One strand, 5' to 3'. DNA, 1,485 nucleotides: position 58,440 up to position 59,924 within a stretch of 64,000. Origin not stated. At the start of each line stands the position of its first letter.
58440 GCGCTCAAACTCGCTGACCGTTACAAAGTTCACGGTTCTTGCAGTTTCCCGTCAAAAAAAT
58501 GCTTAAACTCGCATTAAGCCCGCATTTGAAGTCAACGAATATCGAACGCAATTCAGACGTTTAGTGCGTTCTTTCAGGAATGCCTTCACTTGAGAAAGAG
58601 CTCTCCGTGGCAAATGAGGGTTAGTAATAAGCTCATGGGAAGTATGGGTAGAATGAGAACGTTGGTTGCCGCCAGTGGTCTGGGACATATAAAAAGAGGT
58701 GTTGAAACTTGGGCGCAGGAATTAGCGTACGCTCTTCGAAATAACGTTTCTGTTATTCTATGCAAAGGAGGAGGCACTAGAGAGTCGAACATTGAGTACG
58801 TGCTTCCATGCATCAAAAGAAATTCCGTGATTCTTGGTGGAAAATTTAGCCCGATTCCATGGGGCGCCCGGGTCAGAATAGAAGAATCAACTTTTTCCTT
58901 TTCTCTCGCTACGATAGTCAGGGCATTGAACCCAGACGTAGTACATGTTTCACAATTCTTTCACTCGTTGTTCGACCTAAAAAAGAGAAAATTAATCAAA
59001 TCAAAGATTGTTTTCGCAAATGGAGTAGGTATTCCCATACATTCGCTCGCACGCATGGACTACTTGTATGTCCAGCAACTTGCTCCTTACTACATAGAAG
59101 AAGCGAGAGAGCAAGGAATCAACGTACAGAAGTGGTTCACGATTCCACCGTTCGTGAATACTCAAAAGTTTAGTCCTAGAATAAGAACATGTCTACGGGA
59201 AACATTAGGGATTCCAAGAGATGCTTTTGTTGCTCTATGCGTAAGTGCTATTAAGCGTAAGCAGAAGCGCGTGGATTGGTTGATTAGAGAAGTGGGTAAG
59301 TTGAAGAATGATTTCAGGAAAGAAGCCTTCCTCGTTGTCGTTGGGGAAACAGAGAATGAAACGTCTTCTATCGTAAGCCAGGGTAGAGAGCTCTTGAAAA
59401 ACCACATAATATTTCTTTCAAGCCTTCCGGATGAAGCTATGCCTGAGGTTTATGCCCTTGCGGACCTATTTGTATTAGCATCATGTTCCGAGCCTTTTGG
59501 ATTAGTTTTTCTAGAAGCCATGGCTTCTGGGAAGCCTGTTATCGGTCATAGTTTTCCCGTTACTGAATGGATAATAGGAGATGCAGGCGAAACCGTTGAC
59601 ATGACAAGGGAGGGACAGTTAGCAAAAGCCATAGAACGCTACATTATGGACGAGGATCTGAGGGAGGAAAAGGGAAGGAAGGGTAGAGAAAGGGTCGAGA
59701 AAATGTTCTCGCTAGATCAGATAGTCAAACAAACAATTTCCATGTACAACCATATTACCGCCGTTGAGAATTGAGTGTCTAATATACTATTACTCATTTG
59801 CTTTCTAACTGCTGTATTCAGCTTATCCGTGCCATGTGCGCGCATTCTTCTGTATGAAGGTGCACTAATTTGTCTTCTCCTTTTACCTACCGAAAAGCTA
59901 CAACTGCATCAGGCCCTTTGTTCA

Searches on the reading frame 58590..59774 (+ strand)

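Call 12: search_protein_families(library=pfam, proteins=[window:58590-59774:+], max_evalue=0.001)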
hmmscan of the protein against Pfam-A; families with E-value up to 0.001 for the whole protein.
window:58590-59774:+ (394 aa): 5 families
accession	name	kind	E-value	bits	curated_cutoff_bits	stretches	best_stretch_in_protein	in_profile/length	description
PF00534.26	Glycos_transf_1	-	1.6e-27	96.6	26.4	1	203-368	6-172/172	Glycosyl transferases group 1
PF13692.12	Glyco_trans_1_4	-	1.2e-23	84.4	27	1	214-353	3-141/142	Glycosyl transferases group 1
PF13524.12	Glyco_trans_1_2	-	7e-06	26.5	25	1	272-382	28-142/144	Glycosyl transferase-like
PF13439.12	Glyco_transf_4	-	1e-05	26.1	28.5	1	37-134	3-92/170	Glycosyltransferase Family 4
PF20706.3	GT4-conflict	-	0.0001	21.9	26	1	222-318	208-309/385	Family 4 Glycosyltransferase in conflict systems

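Call 77: search_protein_families(library=ncbifam, proteins=[window:58590-59774:+], max_evalue=1e-8)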
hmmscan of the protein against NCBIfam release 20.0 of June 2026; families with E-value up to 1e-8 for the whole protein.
window:58590-59774:+ (394 aa): 20 families
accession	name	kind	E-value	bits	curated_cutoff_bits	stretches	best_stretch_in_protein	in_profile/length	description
TIGR03088.1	stp2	hypoth_equivalog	4e-23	82.1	409.05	1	175-388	155-372/374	TIGR03088 family PEP-CTERM/XrtA system glycosyltransferase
TIGR03999.1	thiol_BshA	equivalog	2.4e-22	79.4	273.7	1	181-389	168-373/375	N-acetyl-alpha-D-glucosaminyl L-malate synthase BshA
NF053787.1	GlcN_PG_synth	equivalog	9.1e-21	74.1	480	1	121-390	110-360/361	N-acetylglucosaminyl phosphatidylglycerol synthase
TIGR02149.1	glgA_Coryne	subfamily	2.1e-19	69.9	302.4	1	192-389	181-390/391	glycogen synthase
TIGR03449.1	mycothiol_MshA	equivalog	2.1e-18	66.4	462.5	1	180-390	188-404/406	D-inositol-3-phosphate glycosyltransferase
TIGR04047.1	MSMEG_0565_glyc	hypoth_equivalog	6.7e-18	64.9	259.85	1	271-387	257-372/373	MSMEG_0565 family glycosyltransferase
NF041876.1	EPS_EpsE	equivalog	8.7e-18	64.7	400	1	226-376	227-383/389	exopolysaccharide biosynthesis GT4 family glycosyltransferase EpsE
NF038295.1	EPS_HpsP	equivalog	2.1e-16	59.9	550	1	183-389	179-387/388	hormogonium polysaccharide biosynthesis glycosyltransferase HpsP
NF038298.1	EPS_HpsO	equivalog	3.1e-15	55.9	575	1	189-389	178-387/388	hormogonium polysaccharide biosynthesis glycosyltransferase HpsO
NF007640.0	PRK10307.1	subfamily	8.5e-15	54.6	276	1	152-385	168-403/411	WcaI family glycosyltransferase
NF049988.1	MGlcDAGSynMgs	equivalog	1.6e-13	50.8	400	1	187-389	189-387/398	alpha-monoglucosyldiacylglycerol synthase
NF038255.1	exopoly_VpsD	equivalog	4.6e-13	48.8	300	1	212-389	202-379/381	VpsD family glycosyltransferase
TIGR04157.1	glyco_rSAM_CFB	subfamily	4.8e-12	45.6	400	1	177-386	190-406/406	TIGR04157 family glycosyltransferase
NF012028.0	PRK15484.1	subfamily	2e-11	43.6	618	1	185-380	166-369/380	lipopolysaccharide N-acetylglucosaminyltransferase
NF038229.1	Glyco4_Geo_Pelo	equivalog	2.7e-11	43.1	400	1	209-390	158-337/338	GPMC system family 4 glycosyltransferase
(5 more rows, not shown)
